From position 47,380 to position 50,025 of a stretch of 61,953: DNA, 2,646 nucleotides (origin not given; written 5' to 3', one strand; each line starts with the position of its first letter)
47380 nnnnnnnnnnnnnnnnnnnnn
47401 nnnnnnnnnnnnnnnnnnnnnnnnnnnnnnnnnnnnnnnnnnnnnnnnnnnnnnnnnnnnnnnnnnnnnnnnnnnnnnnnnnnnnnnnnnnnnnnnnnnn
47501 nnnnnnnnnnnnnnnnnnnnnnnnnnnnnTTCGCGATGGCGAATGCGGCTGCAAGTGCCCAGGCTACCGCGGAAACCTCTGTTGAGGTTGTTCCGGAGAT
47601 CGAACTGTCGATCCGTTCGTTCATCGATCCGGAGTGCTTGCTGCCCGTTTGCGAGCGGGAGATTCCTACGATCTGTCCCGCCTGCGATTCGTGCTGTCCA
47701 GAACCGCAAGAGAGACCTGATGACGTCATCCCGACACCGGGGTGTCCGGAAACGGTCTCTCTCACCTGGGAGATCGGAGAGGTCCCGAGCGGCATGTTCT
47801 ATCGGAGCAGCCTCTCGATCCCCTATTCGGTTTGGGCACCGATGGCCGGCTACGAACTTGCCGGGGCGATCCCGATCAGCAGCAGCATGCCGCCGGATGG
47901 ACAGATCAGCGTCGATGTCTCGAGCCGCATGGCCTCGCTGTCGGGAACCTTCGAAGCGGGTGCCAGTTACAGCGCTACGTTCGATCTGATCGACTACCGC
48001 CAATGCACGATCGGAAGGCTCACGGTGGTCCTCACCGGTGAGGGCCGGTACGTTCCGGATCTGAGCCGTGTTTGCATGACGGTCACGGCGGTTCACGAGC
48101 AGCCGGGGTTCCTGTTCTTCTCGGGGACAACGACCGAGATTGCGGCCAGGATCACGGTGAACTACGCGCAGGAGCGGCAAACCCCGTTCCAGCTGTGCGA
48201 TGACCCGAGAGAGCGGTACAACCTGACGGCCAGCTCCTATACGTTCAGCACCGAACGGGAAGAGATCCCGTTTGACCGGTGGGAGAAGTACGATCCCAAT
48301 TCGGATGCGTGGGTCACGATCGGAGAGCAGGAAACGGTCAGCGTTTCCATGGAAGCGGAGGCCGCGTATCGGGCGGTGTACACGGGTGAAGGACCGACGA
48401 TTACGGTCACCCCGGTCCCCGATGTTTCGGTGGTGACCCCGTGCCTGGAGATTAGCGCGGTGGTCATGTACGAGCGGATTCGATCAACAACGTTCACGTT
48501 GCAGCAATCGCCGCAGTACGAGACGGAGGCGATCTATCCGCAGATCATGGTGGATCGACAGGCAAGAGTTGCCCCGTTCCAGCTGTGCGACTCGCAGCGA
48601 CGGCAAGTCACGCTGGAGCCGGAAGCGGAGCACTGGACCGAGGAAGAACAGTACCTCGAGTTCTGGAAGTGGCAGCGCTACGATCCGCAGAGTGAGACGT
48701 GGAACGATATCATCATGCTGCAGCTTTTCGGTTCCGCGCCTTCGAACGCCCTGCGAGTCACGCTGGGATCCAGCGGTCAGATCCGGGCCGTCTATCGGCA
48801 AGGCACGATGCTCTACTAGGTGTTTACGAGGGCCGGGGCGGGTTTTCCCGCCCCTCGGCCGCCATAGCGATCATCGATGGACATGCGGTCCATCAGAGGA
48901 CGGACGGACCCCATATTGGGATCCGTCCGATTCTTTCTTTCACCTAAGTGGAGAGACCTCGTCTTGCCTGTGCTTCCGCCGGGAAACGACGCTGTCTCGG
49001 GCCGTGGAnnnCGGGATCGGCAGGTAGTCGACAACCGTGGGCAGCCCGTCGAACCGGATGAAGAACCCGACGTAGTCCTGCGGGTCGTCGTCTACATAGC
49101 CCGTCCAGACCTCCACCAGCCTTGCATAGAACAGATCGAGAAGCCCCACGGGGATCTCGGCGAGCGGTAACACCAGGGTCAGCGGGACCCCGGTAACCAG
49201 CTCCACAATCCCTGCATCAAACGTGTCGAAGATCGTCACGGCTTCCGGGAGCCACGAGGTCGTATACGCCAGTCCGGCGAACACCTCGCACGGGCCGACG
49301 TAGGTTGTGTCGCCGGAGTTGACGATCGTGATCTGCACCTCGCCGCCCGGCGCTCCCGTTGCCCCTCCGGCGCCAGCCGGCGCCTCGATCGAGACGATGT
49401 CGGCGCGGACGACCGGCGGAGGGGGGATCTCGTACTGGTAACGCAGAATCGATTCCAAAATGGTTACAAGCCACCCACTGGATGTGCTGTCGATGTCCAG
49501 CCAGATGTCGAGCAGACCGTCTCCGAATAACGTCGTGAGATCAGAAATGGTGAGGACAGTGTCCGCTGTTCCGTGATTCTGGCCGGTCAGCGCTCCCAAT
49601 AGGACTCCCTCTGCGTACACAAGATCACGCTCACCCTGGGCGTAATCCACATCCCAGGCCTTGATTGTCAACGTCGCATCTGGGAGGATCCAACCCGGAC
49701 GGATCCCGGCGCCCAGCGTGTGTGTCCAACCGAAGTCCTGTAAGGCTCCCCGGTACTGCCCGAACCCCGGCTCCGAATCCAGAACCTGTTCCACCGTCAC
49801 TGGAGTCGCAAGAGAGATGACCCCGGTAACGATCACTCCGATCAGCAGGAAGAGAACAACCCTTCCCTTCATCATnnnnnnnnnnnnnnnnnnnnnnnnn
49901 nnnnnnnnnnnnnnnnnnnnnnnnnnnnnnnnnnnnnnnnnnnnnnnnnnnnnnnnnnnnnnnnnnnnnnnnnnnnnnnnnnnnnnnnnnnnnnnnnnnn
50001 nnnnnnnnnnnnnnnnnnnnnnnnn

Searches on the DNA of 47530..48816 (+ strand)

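Call 38: search_rna_families(sources=[L011, L012, L013], threshold=gathering)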
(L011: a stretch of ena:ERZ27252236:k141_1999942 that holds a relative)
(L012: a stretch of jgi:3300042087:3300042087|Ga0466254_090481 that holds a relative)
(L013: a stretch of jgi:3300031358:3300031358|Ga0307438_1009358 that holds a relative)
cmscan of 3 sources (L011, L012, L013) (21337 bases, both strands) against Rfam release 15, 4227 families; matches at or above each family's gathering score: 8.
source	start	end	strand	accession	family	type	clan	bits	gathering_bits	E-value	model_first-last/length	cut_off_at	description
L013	2158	2229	+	RF00005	tRNA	Gene; tRNA;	CL00001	73.3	29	1.3e-14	1-71/71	no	tRNA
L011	11308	11380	-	RF00005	tRNA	Gene; tRNA;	CL00001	67.8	29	4.1e-13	1-71/71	no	tRNA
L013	2434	2508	+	RF00005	tRNA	Gene; tRNA;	CL00001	66.5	29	9.5e-13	1-71/71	no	tRNA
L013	2526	2599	+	RF00005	tRNA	Gene; tRNA;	CL00001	58.4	29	1.6e-10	1-71/71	no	tRNA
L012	5357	5438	+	RF00005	tRNA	Gene; tRNA;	CL00001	57.2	29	3.4e-10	1-71/71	no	tRNA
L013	2034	2115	+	RF00005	tRNA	Gene; tRNA;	CL00001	57.2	29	3.4e-10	1-71/71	no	tRNA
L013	2354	2426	+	RF00005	tRNA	Gene; tRNA;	CL00001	56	29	7.6e-10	1-71/71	no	tRNA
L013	2261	2344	+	RF00005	tRNA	Gene; tRNA;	CL00001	55.1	29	1.4e-09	1-71/71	no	tRNA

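Call 59: search_rna_families(sources=[L018, L019, L020, L021, L022], threshold=gathering)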
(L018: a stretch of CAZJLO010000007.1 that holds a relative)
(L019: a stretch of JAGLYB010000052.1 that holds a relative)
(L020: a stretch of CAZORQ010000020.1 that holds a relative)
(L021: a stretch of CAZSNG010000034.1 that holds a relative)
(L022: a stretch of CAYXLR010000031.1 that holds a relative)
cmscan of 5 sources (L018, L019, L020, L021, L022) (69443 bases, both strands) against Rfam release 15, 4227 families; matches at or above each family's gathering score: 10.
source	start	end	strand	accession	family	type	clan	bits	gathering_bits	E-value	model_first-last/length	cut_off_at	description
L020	11439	11510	+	RF00005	tRNA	Gene; tRNA;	CL00001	73.3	29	4.1e-14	1-71/71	no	tRNA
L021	10702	10773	+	RF00005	tRNA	Gene; tRNA;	CL00001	73.3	29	4.1e-14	1-71/71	no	tRNA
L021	10986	11059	+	RF00005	tRNA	Gene; tRNA;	CL00001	67.5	29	1.7e-12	1-71/71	no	tRNA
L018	12496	12574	-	RF03167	c-di-GMP-I-GGC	Cis-reg; riboswitch;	CL00126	62.6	59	2.3e-12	1-80/80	no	c-di-GMP-I-GGC riboswitch aptamer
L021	11077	11150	+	RF00005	tRNA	Gene; tRNA;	CL00001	60.7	29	1.2e-10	1-71/71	no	tRNA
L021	10901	10974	+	RF00005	tRNA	Gene; tRNA;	CL00001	60.3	29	1.6e-10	1-71/71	no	tRNA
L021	10800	10884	+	RF00005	tRNA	Gene; tRNA;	CL00001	60.2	29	1.7e-10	1-71/71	no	tRNA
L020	11316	11397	+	RF00005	tRNA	Gene; tRNA;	CL00001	59.8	29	2.1e-10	1-71/71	no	tRNA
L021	10579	10660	+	RF00005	tRNA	Gene; tRNA;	CL00001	59.8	29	2.1e-10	1-71/71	no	tRNA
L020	11537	11620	+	RF00005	tRNA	Gene; tRNA;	CL00001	57.7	29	8.1e-10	1-71/71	no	tRNA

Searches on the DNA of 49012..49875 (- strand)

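Call 15: search_rna_families(sources=[L001, L005, L007, L009, L010, L004], threshold=gathering)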
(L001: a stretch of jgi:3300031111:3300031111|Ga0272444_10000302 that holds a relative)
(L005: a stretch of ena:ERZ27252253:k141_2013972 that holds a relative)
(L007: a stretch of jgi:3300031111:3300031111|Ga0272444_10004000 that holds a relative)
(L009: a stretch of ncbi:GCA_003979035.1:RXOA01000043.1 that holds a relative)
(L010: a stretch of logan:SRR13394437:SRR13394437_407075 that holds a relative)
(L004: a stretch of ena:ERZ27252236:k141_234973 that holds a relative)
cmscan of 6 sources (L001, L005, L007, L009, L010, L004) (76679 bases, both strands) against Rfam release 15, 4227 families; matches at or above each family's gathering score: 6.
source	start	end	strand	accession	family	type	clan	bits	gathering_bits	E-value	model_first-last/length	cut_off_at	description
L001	9658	9736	+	RF03167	c-di-GMP-I-GGC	Cis-reg; riboswitch;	CL00126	72.9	59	2.8e-15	1-80/80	no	c-di-GMP-I-GGC riboswitch aptamer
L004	583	661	+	RF03167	c-di-GMP-I-GGC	Cis-reg; riboswitch;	CL00126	72.9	59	2.8e-15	1-80/80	no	c-di-GMP-I-GGC riboswitch aptamer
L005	9653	9730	+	RF03167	c-di-GMP-I-GGC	Cis-reg; riboswitch;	CL00126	60.5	59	1e-11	1-80/80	no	c-di-GMP-I-GGC riboswitch aptamer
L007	5941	6018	+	RF03167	c-di-GMP-I-GGC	Cis-reg; riboswitch;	CL00126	60.5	59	1e-11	1-80/80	no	c-di-GMP-I-GGC riboswitch aptamer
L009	1589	1667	+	RF01051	c-di-GMP-I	Cis-reg; riboswitch;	CL00126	46.4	35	7.7e-06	1-87/87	no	c-di-GMP-I riboswitch aptamer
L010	1408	1486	+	RF01051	c-di-GMP-I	Cis-reg; riboswitch;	CL00126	46.4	35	7.7e-06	1-87/87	no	c-di-GMP-I riboswitch aptamer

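Call 41: search_rna_families(sources=[L014, L015, L016], threshold=evalue, max_evalue=1)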
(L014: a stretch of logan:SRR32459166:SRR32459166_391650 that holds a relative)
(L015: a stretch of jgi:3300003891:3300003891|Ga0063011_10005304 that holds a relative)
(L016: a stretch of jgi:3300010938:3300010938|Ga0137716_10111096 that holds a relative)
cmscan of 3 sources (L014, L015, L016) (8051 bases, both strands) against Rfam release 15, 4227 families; matches with E-value up to 1: 0.
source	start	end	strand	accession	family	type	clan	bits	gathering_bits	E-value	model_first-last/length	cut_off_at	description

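Call 42: search_rna_families(source=L009, start=1500, end=1760, threshold=gathering, show_alignments=1)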
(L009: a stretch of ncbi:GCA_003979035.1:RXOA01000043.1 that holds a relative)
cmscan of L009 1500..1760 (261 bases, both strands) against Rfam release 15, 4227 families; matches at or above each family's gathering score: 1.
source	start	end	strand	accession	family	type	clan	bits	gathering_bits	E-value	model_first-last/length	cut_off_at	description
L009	1589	1667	+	RF01051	c-di-GMP-I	Cis-reg; riboswitch;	CL00126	46.4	35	2.6e-08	1-87/87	no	c-di-GMP-I riboswitch aptamer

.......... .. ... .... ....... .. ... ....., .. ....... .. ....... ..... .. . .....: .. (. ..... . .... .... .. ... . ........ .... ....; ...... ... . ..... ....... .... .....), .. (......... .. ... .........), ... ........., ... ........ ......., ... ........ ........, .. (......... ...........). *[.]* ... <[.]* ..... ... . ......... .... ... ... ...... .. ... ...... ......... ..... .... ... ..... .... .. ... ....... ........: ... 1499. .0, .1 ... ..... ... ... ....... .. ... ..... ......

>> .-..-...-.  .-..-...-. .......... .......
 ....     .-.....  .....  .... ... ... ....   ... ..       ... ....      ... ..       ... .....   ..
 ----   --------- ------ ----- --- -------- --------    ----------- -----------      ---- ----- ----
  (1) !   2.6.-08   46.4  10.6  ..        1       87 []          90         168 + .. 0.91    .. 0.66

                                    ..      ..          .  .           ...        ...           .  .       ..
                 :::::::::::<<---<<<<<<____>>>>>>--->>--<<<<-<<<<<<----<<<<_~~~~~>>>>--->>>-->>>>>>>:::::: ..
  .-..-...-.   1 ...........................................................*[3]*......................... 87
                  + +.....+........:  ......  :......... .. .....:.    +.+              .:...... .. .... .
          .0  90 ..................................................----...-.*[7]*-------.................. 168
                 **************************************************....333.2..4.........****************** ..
